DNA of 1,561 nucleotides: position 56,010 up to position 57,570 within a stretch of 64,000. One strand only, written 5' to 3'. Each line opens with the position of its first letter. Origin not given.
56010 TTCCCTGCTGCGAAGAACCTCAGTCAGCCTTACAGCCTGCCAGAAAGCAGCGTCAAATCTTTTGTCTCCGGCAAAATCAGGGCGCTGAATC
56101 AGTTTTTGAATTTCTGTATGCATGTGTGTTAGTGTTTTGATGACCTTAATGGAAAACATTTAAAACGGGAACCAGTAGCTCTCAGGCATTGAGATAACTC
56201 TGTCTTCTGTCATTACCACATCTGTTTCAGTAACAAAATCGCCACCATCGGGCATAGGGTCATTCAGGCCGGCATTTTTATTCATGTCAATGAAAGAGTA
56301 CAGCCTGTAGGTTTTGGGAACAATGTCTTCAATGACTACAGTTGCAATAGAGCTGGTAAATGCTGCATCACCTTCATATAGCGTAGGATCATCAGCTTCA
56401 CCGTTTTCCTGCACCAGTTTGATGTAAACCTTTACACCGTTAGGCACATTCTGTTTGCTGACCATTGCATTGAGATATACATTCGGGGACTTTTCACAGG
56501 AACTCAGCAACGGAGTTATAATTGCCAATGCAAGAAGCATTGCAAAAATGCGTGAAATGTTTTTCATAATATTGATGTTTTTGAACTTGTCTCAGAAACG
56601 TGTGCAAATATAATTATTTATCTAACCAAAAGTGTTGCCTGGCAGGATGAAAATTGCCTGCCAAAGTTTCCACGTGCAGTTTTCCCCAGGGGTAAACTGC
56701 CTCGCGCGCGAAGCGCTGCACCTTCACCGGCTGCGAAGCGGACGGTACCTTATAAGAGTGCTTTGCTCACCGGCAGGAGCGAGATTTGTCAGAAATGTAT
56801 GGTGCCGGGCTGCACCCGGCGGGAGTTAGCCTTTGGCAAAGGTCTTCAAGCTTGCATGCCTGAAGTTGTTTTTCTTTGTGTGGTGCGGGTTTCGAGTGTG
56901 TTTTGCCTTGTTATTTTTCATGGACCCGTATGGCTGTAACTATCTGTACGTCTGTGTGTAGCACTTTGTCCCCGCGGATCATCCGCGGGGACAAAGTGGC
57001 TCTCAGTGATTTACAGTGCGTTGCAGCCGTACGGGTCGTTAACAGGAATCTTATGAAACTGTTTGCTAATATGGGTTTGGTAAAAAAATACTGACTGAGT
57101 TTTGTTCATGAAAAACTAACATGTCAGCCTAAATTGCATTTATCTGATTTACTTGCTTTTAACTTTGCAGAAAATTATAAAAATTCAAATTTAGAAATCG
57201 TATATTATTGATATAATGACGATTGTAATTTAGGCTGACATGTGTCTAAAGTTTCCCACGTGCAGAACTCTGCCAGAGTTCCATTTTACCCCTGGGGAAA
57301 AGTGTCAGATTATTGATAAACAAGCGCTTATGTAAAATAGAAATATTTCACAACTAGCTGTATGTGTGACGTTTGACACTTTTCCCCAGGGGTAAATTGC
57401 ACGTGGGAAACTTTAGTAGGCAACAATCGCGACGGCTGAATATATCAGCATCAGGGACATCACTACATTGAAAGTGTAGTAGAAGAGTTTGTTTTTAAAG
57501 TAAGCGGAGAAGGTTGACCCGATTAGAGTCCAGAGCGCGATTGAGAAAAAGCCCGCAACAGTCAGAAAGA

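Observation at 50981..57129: Pair of ~427-bp diverged inverted repeats bracketing a 5.3-kb membrane-protein operon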

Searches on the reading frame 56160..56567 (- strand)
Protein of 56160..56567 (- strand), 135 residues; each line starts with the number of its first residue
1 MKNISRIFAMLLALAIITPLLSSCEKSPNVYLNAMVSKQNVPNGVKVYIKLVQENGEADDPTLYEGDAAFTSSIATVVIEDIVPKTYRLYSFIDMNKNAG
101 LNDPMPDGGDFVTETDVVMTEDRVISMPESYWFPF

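Call 15: find_encoding_contigs(protein=window:56160-56567:-, flank=10000, max_places=10)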
Protein window:56160-56567:- (135 aa): 5 contigs read that carry it; 4 places shown.
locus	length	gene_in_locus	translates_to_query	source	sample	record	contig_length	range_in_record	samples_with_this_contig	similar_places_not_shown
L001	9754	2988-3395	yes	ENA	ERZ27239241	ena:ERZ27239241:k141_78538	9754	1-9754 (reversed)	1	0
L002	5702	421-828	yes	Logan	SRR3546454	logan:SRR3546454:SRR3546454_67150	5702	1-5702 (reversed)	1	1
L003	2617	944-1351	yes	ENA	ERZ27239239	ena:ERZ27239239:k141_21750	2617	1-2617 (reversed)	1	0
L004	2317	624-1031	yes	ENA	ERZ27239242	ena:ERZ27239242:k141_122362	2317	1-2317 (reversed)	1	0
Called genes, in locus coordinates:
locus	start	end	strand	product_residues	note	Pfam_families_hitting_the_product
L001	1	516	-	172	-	?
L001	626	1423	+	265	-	PF01416:PseudoU_synth_1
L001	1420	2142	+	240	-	PF01810:LysE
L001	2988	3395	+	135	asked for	-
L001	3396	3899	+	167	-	-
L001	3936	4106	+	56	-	-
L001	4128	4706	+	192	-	PF13576:Pentapeptide_3 (faint), PF13599:Pentapeptide_4, PF23894:LD_SV2 (weak), PF00805:Pentapeptide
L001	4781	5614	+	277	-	-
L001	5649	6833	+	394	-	-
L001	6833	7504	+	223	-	-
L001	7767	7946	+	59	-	PF04324:Fer2_BFD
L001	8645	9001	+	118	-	PF02635:DsrE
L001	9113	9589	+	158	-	-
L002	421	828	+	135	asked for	-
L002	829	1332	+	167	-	-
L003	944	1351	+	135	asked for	-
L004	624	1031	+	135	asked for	-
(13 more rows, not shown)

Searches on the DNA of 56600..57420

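Call 7: search_rna_families(source=window, start=56600, end=57420, threshold=evalue, max_evalue=10, show_alignments=2)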
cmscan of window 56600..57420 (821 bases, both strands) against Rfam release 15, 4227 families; matches with E-value up to 10: 27.
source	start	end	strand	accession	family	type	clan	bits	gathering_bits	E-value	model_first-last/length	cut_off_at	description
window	57119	57243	+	RF04205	MIR2606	Gene; miRNA;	-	26.3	139.7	0.16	1-165/165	no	MIR2606 microRNA precursor family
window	57120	57242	+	RF01005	MIR530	Gene; miRNA;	-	23.2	85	0.073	23-152/172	no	MIR530 microRNA precursor family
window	57287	57394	-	RF02520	mir-965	Gene; miRNA;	-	23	43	0.049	1-76/76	no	mir-965 microRNA precursor family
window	57287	57394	+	RF02520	mir-965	Gene; miRNA;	-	22.9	43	0.05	1-76/76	no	mir-965 microRNA precursor family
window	57106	57260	-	RF04174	MIR4208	Gene; miRNA;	-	22.5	140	0.79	1-191/191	no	MIR4208 microRNA precursor family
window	56951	57006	+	RF03654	MIR4239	Gene; miRNA;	-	22.3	100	0.067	1-120/120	no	MIR4239 microRNA precursor family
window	57281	57401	+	RF03926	MIR1435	Gene; miRNA;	-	21.5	94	1.6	1-186/186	no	MIR1435 microRNA precursor family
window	57119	57243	+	RF04088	MIR812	Gene; miRNA;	-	21.3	80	7.5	36-170/205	no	MIR812 microRNA precursor family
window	57291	57392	+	RF03742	mir-2162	Gene; miRNA;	-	20.9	65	0.24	1-76/76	no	mir-2162 microRNA precursor family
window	57120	57242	+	RF04134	MIR7504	Gene; miRNA;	-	20.5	83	0.87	1-124/124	no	MIR7504 microRNA precursor family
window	56965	56995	+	RF01940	hvt-mir-H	Gene; miRNA;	-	19.4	96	0.2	1-64/64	no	hvt-mir-H9 microRNA precursor family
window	57119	57243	-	RF04205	MIR2606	Gene; miRNA;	-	19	139.7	6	1-165/165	no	MIR2606 microRNA precursor family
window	57118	57246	+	RF03621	MIR4245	Gene; miRNA;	-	18.2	74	2.8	1-128/128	no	MIR4245 microRNA precursor family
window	56945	57015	+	RF00935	mir-876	Gene; miRNA;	-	17.5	88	1.7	1-81/81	no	mir-876 microRNA precursor family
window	57285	57396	+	RF02625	WsnRNA46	Gene; sRNA;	-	17.5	65.3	2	33-120/151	no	Wolbachia sRNA 46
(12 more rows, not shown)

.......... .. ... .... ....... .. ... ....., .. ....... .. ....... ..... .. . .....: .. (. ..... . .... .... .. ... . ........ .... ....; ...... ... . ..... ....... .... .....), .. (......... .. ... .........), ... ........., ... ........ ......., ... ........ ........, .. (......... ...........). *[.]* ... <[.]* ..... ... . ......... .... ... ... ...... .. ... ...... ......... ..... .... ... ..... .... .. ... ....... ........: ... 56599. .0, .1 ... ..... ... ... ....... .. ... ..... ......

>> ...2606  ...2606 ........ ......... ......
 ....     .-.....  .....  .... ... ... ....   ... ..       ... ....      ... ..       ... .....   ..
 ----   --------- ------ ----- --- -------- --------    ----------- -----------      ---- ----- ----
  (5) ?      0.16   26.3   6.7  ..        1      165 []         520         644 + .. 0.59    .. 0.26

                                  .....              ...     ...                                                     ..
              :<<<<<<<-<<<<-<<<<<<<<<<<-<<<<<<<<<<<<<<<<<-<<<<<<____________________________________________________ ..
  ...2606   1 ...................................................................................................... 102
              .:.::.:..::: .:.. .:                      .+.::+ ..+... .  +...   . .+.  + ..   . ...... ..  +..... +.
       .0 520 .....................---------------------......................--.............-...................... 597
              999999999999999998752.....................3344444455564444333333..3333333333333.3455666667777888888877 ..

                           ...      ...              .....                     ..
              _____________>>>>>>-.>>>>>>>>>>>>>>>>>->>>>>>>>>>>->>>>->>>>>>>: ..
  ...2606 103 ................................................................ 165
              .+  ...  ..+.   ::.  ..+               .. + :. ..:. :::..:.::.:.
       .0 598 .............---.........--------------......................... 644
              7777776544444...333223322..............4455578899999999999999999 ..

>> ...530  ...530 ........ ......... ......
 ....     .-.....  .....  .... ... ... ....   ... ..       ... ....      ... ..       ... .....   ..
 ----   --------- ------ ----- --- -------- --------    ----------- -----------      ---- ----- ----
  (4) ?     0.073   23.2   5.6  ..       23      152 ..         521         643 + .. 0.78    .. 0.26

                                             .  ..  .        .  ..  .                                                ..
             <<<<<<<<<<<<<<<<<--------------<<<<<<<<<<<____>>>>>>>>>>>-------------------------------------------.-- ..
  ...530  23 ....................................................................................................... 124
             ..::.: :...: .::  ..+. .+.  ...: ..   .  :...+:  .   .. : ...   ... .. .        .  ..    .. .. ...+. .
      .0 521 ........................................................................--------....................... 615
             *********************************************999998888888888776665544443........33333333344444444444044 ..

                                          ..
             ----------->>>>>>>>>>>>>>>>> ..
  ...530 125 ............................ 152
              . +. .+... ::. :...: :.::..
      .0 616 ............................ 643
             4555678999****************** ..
